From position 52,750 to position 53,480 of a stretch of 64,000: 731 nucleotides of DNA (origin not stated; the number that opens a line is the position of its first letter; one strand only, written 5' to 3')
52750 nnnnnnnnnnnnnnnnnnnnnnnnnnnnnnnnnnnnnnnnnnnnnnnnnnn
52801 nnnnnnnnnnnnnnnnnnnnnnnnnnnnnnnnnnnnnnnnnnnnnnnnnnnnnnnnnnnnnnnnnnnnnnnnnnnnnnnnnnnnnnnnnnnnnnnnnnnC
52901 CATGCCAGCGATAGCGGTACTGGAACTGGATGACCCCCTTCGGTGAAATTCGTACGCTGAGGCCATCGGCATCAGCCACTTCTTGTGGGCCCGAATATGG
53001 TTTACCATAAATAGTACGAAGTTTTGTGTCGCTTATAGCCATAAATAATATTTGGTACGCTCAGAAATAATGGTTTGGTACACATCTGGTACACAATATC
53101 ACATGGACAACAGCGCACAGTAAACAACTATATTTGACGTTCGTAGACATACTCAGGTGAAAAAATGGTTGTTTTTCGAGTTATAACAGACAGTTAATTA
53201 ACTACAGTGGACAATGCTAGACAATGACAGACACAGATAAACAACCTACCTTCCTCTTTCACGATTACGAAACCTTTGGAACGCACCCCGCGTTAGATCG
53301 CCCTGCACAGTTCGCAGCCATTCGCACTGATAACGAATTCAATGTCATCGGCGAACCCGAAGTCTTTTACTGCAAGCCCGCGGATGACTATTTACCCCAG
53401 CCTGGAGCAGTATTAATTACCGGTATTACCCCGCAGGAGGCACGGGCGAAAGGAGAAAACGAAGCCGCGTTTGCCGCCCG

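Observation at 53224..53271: Right junction: phage-derived first codons of sbcB overlapping the attR core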

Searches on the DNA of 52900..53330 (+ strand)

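Call 8: search_dna_similar(query=window:52900-53330:+, collection=phages, mode=near, max_rows=30)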
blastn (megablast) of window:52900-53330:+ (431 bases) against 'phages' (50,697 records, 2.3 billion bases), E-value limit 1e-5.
Records with a match: 28; places in all: 28; records where one place covers at least 80% of the query: 26.
Best place of each record, by identity: >=99% 9; 95-99% 19.
By first word of the organism name: Escherichia 10; Stx2-converting 8; Enterobacteria 6; Stx1a-converting 2; Stx2c-converting 2.
By host as written in the record: Escherichia coli 8; - 5; Escherichia coli O157:H7 strain 982243 2; E. coli O157:H7 strain CB2851 2; Shigella flexneri serotype 7a 2; Escherichia coli O157:H7 strain 990570 2; Escherichia coli O157:H7 1; Escherichia coli str. K-12 substr. MG1655 1; and 5 more.
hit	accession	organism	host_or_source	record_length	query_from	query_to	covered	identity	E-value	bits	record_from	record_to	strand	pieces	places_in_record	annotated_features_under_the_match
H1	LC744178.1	Stx1a-converting phage Stx1a_10051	-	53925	1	431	100%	99.1%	0e+0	774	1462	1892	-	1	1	duplication due to insertion of Stx1a_10051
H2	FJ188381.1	Stx2-converting phage 1717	-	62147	1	431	100%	98.4%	0e+0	758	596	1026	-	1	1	int: integrase | duplication due to insertion of stx2c phage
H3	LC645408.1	Stx2c-converting phage Stx2_EH1904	-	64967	1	431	100%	98.4%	0e+0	758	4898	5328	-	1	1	duplication due to insertion of Stx2_EH1904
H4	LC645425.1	Stx1a-converting phage Stx1_121427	-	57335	1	431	100%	98.4%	0e+0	758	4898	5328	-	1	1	duplication due to insertion of Stx1_121427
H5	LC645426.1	Stx2c-converting phage Stx2_5044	-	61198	1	431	100%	98.4%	0e+0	758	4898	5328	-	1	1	duplication due to insertion of Stx2_5044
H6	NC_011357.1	Stx2-converting phage 1717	Escherichia coli O157:H7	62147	1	431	100%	98.4%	0e+0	758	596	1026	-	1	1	int: site-specific integrase | sequence from Escherichia coli O157:H7 | duplication due to insertion of stx2c phage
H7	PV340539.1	Escherichia phage mEp234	Escherichia coli str. K-12 substr. ...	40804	1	372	86%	99.5%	0e+0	676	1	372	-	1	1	integrase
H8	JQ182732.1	Escherichia phage mEp234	Escherichia coli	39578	1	370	86%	99.5%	0e+0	673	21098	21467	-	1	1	integrase | prophage attachment site (type 2851); similar to attP of ...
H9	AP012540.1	Stx2-converting phage Stx2a_WGPS8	Escherichia coli O157:H7 strain 982243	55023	1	370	86%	99.5%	0e+0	673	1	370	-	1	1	integrase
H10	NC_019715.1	Escherichia phage mEp234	Escherichia coli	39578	1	370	86%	99.5%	0e+0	673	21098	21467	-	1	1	site-specific integrase | prophage attachment site (type 2851); similar to attP of ...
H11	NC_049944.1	Stx2-converting phage Stx2a_WGPS8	Escherichia coli O157:H7 strain 982243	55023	1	370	86%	99.5%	0e+0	673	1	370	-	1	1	site-specific integrase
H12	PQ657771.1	Escherichia phage EC.P3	Escherichia coli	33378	1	370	86%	99.2%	0e+0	667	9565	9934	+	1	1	hypothetical protein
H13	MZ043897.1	Escherichia phage E212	Escherichia coli K88 cvcc83902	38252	1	370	86%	99.2%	0e+0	667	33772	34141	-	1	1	integrase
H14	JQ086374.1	Escherichia phage HK544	Escherichia coli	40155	1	370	86%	98.9%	0e+0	662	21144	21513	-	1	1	integrase | attP; prophage attachment site (type 2851)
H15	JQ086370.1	Enterobacteria phage HK140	Escherichia coli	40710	1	370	86%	98.9%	0e+0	662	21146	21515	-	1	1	integrase | putative attP; prophage integration site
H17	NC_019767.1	Escherichia phage HK544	Escherichia coli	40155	1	370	86%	98.9%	0e+0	662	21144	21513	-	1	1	site-specific integrase | attP; prophage attachment site (type 2851)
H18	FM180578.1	Enterobacteria phage 2851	E. coli O157:H7 strain CB2851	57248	1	370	86%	98.6%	0e+0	656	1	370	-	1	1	int: putative prophage integrase.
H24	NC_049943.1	Enterobacteria phage 2851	E. coli O157:H7 strain CB2851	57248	1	370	86%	98.6%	0e+0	656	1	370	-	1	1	int: site-specific integrase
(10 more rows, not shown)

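Call 9: search_dna_similar(query=window:53000-53330:+, collection=ecoli_genomes, mode=near, max_rows=30, rows=spread)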
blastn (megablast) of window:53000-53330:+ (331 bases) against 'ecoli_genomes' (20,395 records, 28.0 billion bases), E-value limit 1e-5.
Records with a match: 5419; places in all: 5423; records where one place covers at least 80% of the query: 582.
Genomes with a match: 5418 of 5426; with a place that covers at least 80% of the query: 581. Places per genome that has any: lowest 1, median 1, highest 2. On chromosomes: 5421 places; on plasmids: 2.
Best place of each record, by identity: >=99% 207; 95-99% 1866; 90-95% 3346.
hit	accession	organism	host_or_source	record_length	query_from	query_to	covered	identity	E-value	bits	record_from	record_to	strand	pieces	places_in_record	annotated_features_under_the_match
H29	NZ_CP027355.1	Escherichia coli strain 2013C-4991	Homo sapiens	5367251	1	331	100%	99.7%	2e-170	606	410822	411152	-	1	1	sbcB: exodeoxyribonuclease I | tyrosine-type recombinase/integrase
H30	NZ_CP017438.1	Escherichia coli O157:H7 strain 2159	Cattle Hide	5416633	1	331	100%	98.8%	2e-165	590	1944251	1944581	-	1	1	sbcB: exodeoxyribonuclease I | tyrosine-type recombinase/integrase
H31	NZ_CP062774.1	Escherichia coli O157:H7 strain Z563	Bovine Faeces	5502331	1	331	100%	98.2%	4e-162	579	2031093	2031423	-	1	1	sbcB: exodeoxyribonuclease I | Arm DNA-binding domain-containing protein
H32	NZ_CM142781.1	Escherichia coli strain GPEC1292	chicken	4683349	1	331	100%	97.6%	8e-159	568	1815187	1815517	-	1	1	sbcB: exodeoxyribonuclease I | hypothetical protein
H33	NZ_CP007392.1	Escherichia coli strain ST2747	-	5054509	241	331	27%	95.6%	5e-32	147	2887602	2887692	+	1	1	sbcB: exodeoxyribonuclease I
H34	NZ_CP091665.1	Escherichia coli strain KOr019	river water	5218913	241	331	27%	95.6%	5e-32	147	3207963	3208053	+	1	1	sbcB: exodeoxyribonuclease I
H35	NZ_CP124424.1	Escherichia coli strain AVS0247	environmental: river/lake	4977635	241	331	27%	95.6%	5e-32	147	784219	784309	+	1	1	sbcB: exodeoxyribonuclease I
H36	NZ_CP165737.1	Escherichia coli strain PEC1013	Wild bird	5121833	241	331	27%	95.6%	5e-32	147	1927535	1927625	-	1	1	sbcB: exodeoxyribonuclease I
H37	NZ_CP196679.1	Escherichia coli strain 99RCEF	Fregata magnificens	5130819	241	331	27%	95.6%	5e-32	147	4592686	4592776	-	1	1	sbcB: exodeoxyribonuclease I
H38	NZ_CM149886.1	Escherichia coli strain 1532WA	Homo sapiens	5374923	241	331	27%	95.6%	5e-32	147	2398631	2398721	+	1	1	sbcB: exodeoxyribonuclease I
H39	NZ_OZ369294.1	Escherichia coli strain Esc1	not applicable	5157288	241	331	27%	95.6%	5e-32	147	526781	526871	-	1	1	sbcB: exodeoxyribonuclease I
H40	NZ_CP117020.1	Escherichia coli strain MLI106K3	Homo sapiens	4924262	242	331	27%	95.6%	2e-31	145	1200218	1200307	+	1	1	sbcB: exodeoxyribonuclease I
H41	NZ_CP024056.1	Escherichia coli strain SMN197SH3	cattle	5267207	241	331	27%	93.4%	1e-28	135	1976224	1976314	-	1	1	sbcB: exodeoxyribonuclease I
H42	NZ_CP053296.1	Escherichia coli strain M1/5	Homo sapiens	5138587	241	331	27%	93.4%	1e-28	135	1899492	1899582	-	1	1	sbcB: exodeoxyribonuclease I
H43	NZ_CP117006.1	Escherichia coli strain MLI108K3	Homo sapiens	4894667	241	331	27%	93.4%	1e-28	135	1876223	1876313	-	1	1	sbcB: exodeoxyribonuclease I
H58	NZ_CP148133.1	Escherichia coli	missing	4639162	258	331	22%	97.3%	6e-26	126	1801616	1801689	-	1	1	sbcB: exodeoxyribonuclease I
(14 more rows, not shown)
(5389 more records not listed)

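Call 11: get_annotated_region(hit=H2, flank=1500)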
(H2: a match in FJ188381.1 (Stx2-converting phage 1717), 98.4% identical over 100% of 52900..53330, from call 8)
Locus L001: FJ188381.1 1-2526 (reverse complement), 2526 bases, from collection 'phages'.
description: Stx2-converting phage 1717, complete genome.
organism: Stx2-converting phage 1717 (NCBI taxid 563769)
taxonomy: Viruses; Duplodnaviria; Heunggongvirae; Uroviricota; Caudoviricetes; Pankowvirus; Pankowvirus pv1717
host: -; source: -; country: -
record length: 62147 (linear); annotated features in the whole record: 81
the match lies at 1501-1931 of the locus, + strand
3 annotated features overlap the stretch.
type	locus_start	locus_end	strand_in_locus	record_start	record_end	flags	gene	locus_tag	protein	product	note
CDS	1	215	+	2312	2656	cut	-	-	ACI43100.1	conserved hypothetical protein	similar to NP_597889.1 hypothetical protein HK022p30 (Enterobacteria phage HK022) & AAA67902.1 ORF114 (phage 434)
CDS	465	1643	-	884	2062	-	int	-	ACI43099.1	integrase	similar to YP_794083.1 integrase (Stx2-converting phage 86) & YP_001272545.1 phage integrase (phage cdtI); integration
repeat_region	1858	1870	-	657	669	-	-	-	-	-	duplication due to insertion of stx2c phage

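Call 12: get_annotated_region(hit=H8, flank=1500)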
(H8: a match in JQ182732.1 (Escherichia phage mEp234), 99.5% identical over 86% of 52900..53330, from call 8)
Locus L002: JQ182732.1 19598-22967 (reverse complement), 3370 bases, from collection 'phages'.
description: Enterobacterial phage mEp234, complete genome.
organism: Escherichia phage mEp234 (NCBI taxid 1147157)
taxonomy: Viruses; Duplodnaviria; Heunggongvirae; Uroviricota; Caudoviricetes; Hendrixvirinae; Wanchaivirus; Wanchaivirus mEp234
host: Escherichia coli; source: -; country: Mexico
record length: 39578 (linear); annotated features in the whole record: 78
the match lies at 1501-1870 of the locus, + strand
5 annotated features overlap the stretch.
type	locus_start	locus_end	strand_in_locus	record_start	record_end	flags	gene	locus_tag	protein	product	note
CDS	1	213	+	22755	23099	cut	-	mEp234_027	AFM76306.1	hypothetical protein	similar to ZP_06991159.1 conserved hypothetical protein [Escherichia coli FVEC1302] & NP_597889.1 hypothetical protein ...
CDS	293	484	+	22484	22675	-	-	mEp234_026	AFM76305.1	hypothetical protein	similar to ADN68389.1 excisionase [Stx2 converting phage vB_EcoP_24B]; HTH_17 [pfam12728], helix-turn-helix domain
CDS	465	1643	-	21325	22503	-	-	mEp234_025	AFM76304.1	integrase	similar to YP_003235132.1 putative integrase [Escherichia coli O111:H- str. 11128] & YP_794083.1 integrase ...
misc_feature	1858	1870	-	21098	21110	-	-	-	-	-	prophage attachment site (type 2851); similar to attP of enterobacteria phage 2851; similar to to sbcB gene of ...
CDS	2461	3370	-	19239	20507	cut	-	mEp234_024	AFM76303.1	side tail fiber protein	similar to CBK85416.1 hypothetical protein ENC_16990 [Enterobacter cloacae subsp. cloacae NCTC 9394] & CBH95077.1 tail ...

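Call 24: get_annotated_region(hit=H58, flank=700)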
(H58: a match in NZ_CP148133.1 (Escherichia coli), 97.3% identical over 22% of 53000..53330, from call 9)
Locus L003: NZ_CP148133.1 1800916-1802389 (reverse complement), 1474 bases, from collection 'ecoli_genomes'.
description: Escherichia coli isolate FELIX_MS78 chromosome, complete genome
organism: Escherichia coli (NCBI taxid 562)
replicon: chromosome; assembly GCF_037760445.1
host: missing; source: -; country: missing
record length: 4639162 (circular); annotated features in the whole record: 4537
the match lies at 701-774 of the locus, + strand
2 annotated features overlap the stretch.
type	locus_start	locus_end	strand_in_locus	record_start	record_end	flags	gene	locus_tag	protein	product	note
CDS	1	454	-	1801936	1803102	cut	dacD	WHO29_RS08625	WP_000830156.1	serine-type D-Ala-D-Ala carboxypeptidase DacD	-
CDS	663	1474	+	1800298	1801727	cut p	sbcB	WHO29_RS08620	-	exodeoxyribonuclease I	frameshifted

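Call 55: get_annotated_region(hit=H29, flank=1500)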
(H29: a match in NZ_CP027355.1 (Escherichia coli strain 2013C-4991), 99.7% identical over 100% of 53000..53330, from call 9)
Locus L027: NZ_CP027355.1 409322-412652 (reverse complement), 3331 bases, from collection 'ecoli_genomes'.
description: Escherichia coli strain 2013C-4991 chromosome, complete genome
organism: Escherichia coli strain 2013C-4991 (NCBI taxid 562)
replicon: chromosome; assembly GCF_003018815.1
host: Homo sapiens; source: stool; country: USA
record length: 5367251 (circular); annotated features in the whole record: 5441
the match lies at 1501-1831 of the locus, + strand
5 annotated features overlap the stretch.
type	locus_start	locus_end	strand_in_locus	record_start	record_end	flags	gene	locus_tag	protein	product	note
CDS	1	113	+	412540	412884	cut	-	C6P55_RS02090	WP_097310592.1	hypothetical protein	-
CDS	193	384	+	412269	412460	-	-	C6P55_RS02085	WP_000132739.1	helix-turn-helix transcriptional regulator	-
CDS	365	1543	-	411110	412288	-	-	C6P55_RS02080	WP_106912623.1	tyrosine-type recombinase/integrase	-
CDS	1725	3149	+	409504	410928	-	sbcB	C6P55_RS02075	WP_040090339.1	exodeoxyribonuclease I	-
CDS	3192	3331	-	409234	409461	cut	tsuB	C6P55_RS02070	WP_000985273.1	thiosulfate utilization sulfurtransferase TsuB/YeeD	-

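Call 56: get_annotated_region(hit=H32, flank=2500)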
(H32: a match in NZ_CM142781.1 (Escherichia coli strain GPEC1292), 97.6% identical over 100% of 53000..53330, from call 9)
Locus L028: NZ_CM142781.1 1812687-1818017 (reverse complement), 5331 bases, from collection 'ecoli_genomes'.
description: Escherichia coli strain GPEC1292 chromosome, whole genome shotgun sequence
organism: Escherichia coli strain GPEC1292 (NCBI taxid 562)
replicon: chromosome; assembly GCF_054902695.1
host: -; source: chicken; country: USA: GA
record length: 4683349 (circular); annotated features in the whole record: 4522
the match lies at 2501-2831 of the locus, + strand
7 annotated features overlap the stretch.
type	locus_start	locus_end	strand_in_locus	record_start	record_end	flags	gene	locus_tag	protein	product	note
CDS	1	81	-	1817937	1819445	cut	ltrA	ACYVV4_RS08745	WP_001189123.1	group II intron reverse transcriptase/maturase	-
CDS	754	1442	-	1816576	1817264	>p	-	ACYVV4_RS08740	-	IS3-like element IS911 family transposase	frameshifted; incomplete; partial in the middle of a contig; missing C-terminus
CDS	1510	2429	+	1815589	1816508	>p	-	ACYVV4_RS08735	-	IS3-like element IS150 family transposase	frameshifted; incomplete; partial in the middle of a contig; missing N-terminus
CDS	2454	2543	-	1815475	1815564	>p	-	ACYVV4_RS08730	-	hypothetical protein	incomplete; partial in the middle of a contig; missing C-terminus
CDS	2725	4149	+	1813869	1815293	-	sbcB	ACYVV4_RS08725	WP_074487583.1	exodeoxyribonuclease I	-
CDS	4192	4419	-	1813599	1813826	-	tsuB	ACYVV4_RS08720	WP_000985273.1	thiosulfate utilization sulfurtransferase TsuB/YeeD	-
CDS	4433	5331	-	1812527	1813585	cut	tsuA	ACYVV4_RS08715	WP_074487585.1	thiosulfate utilization transporter TsuA/YeeE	-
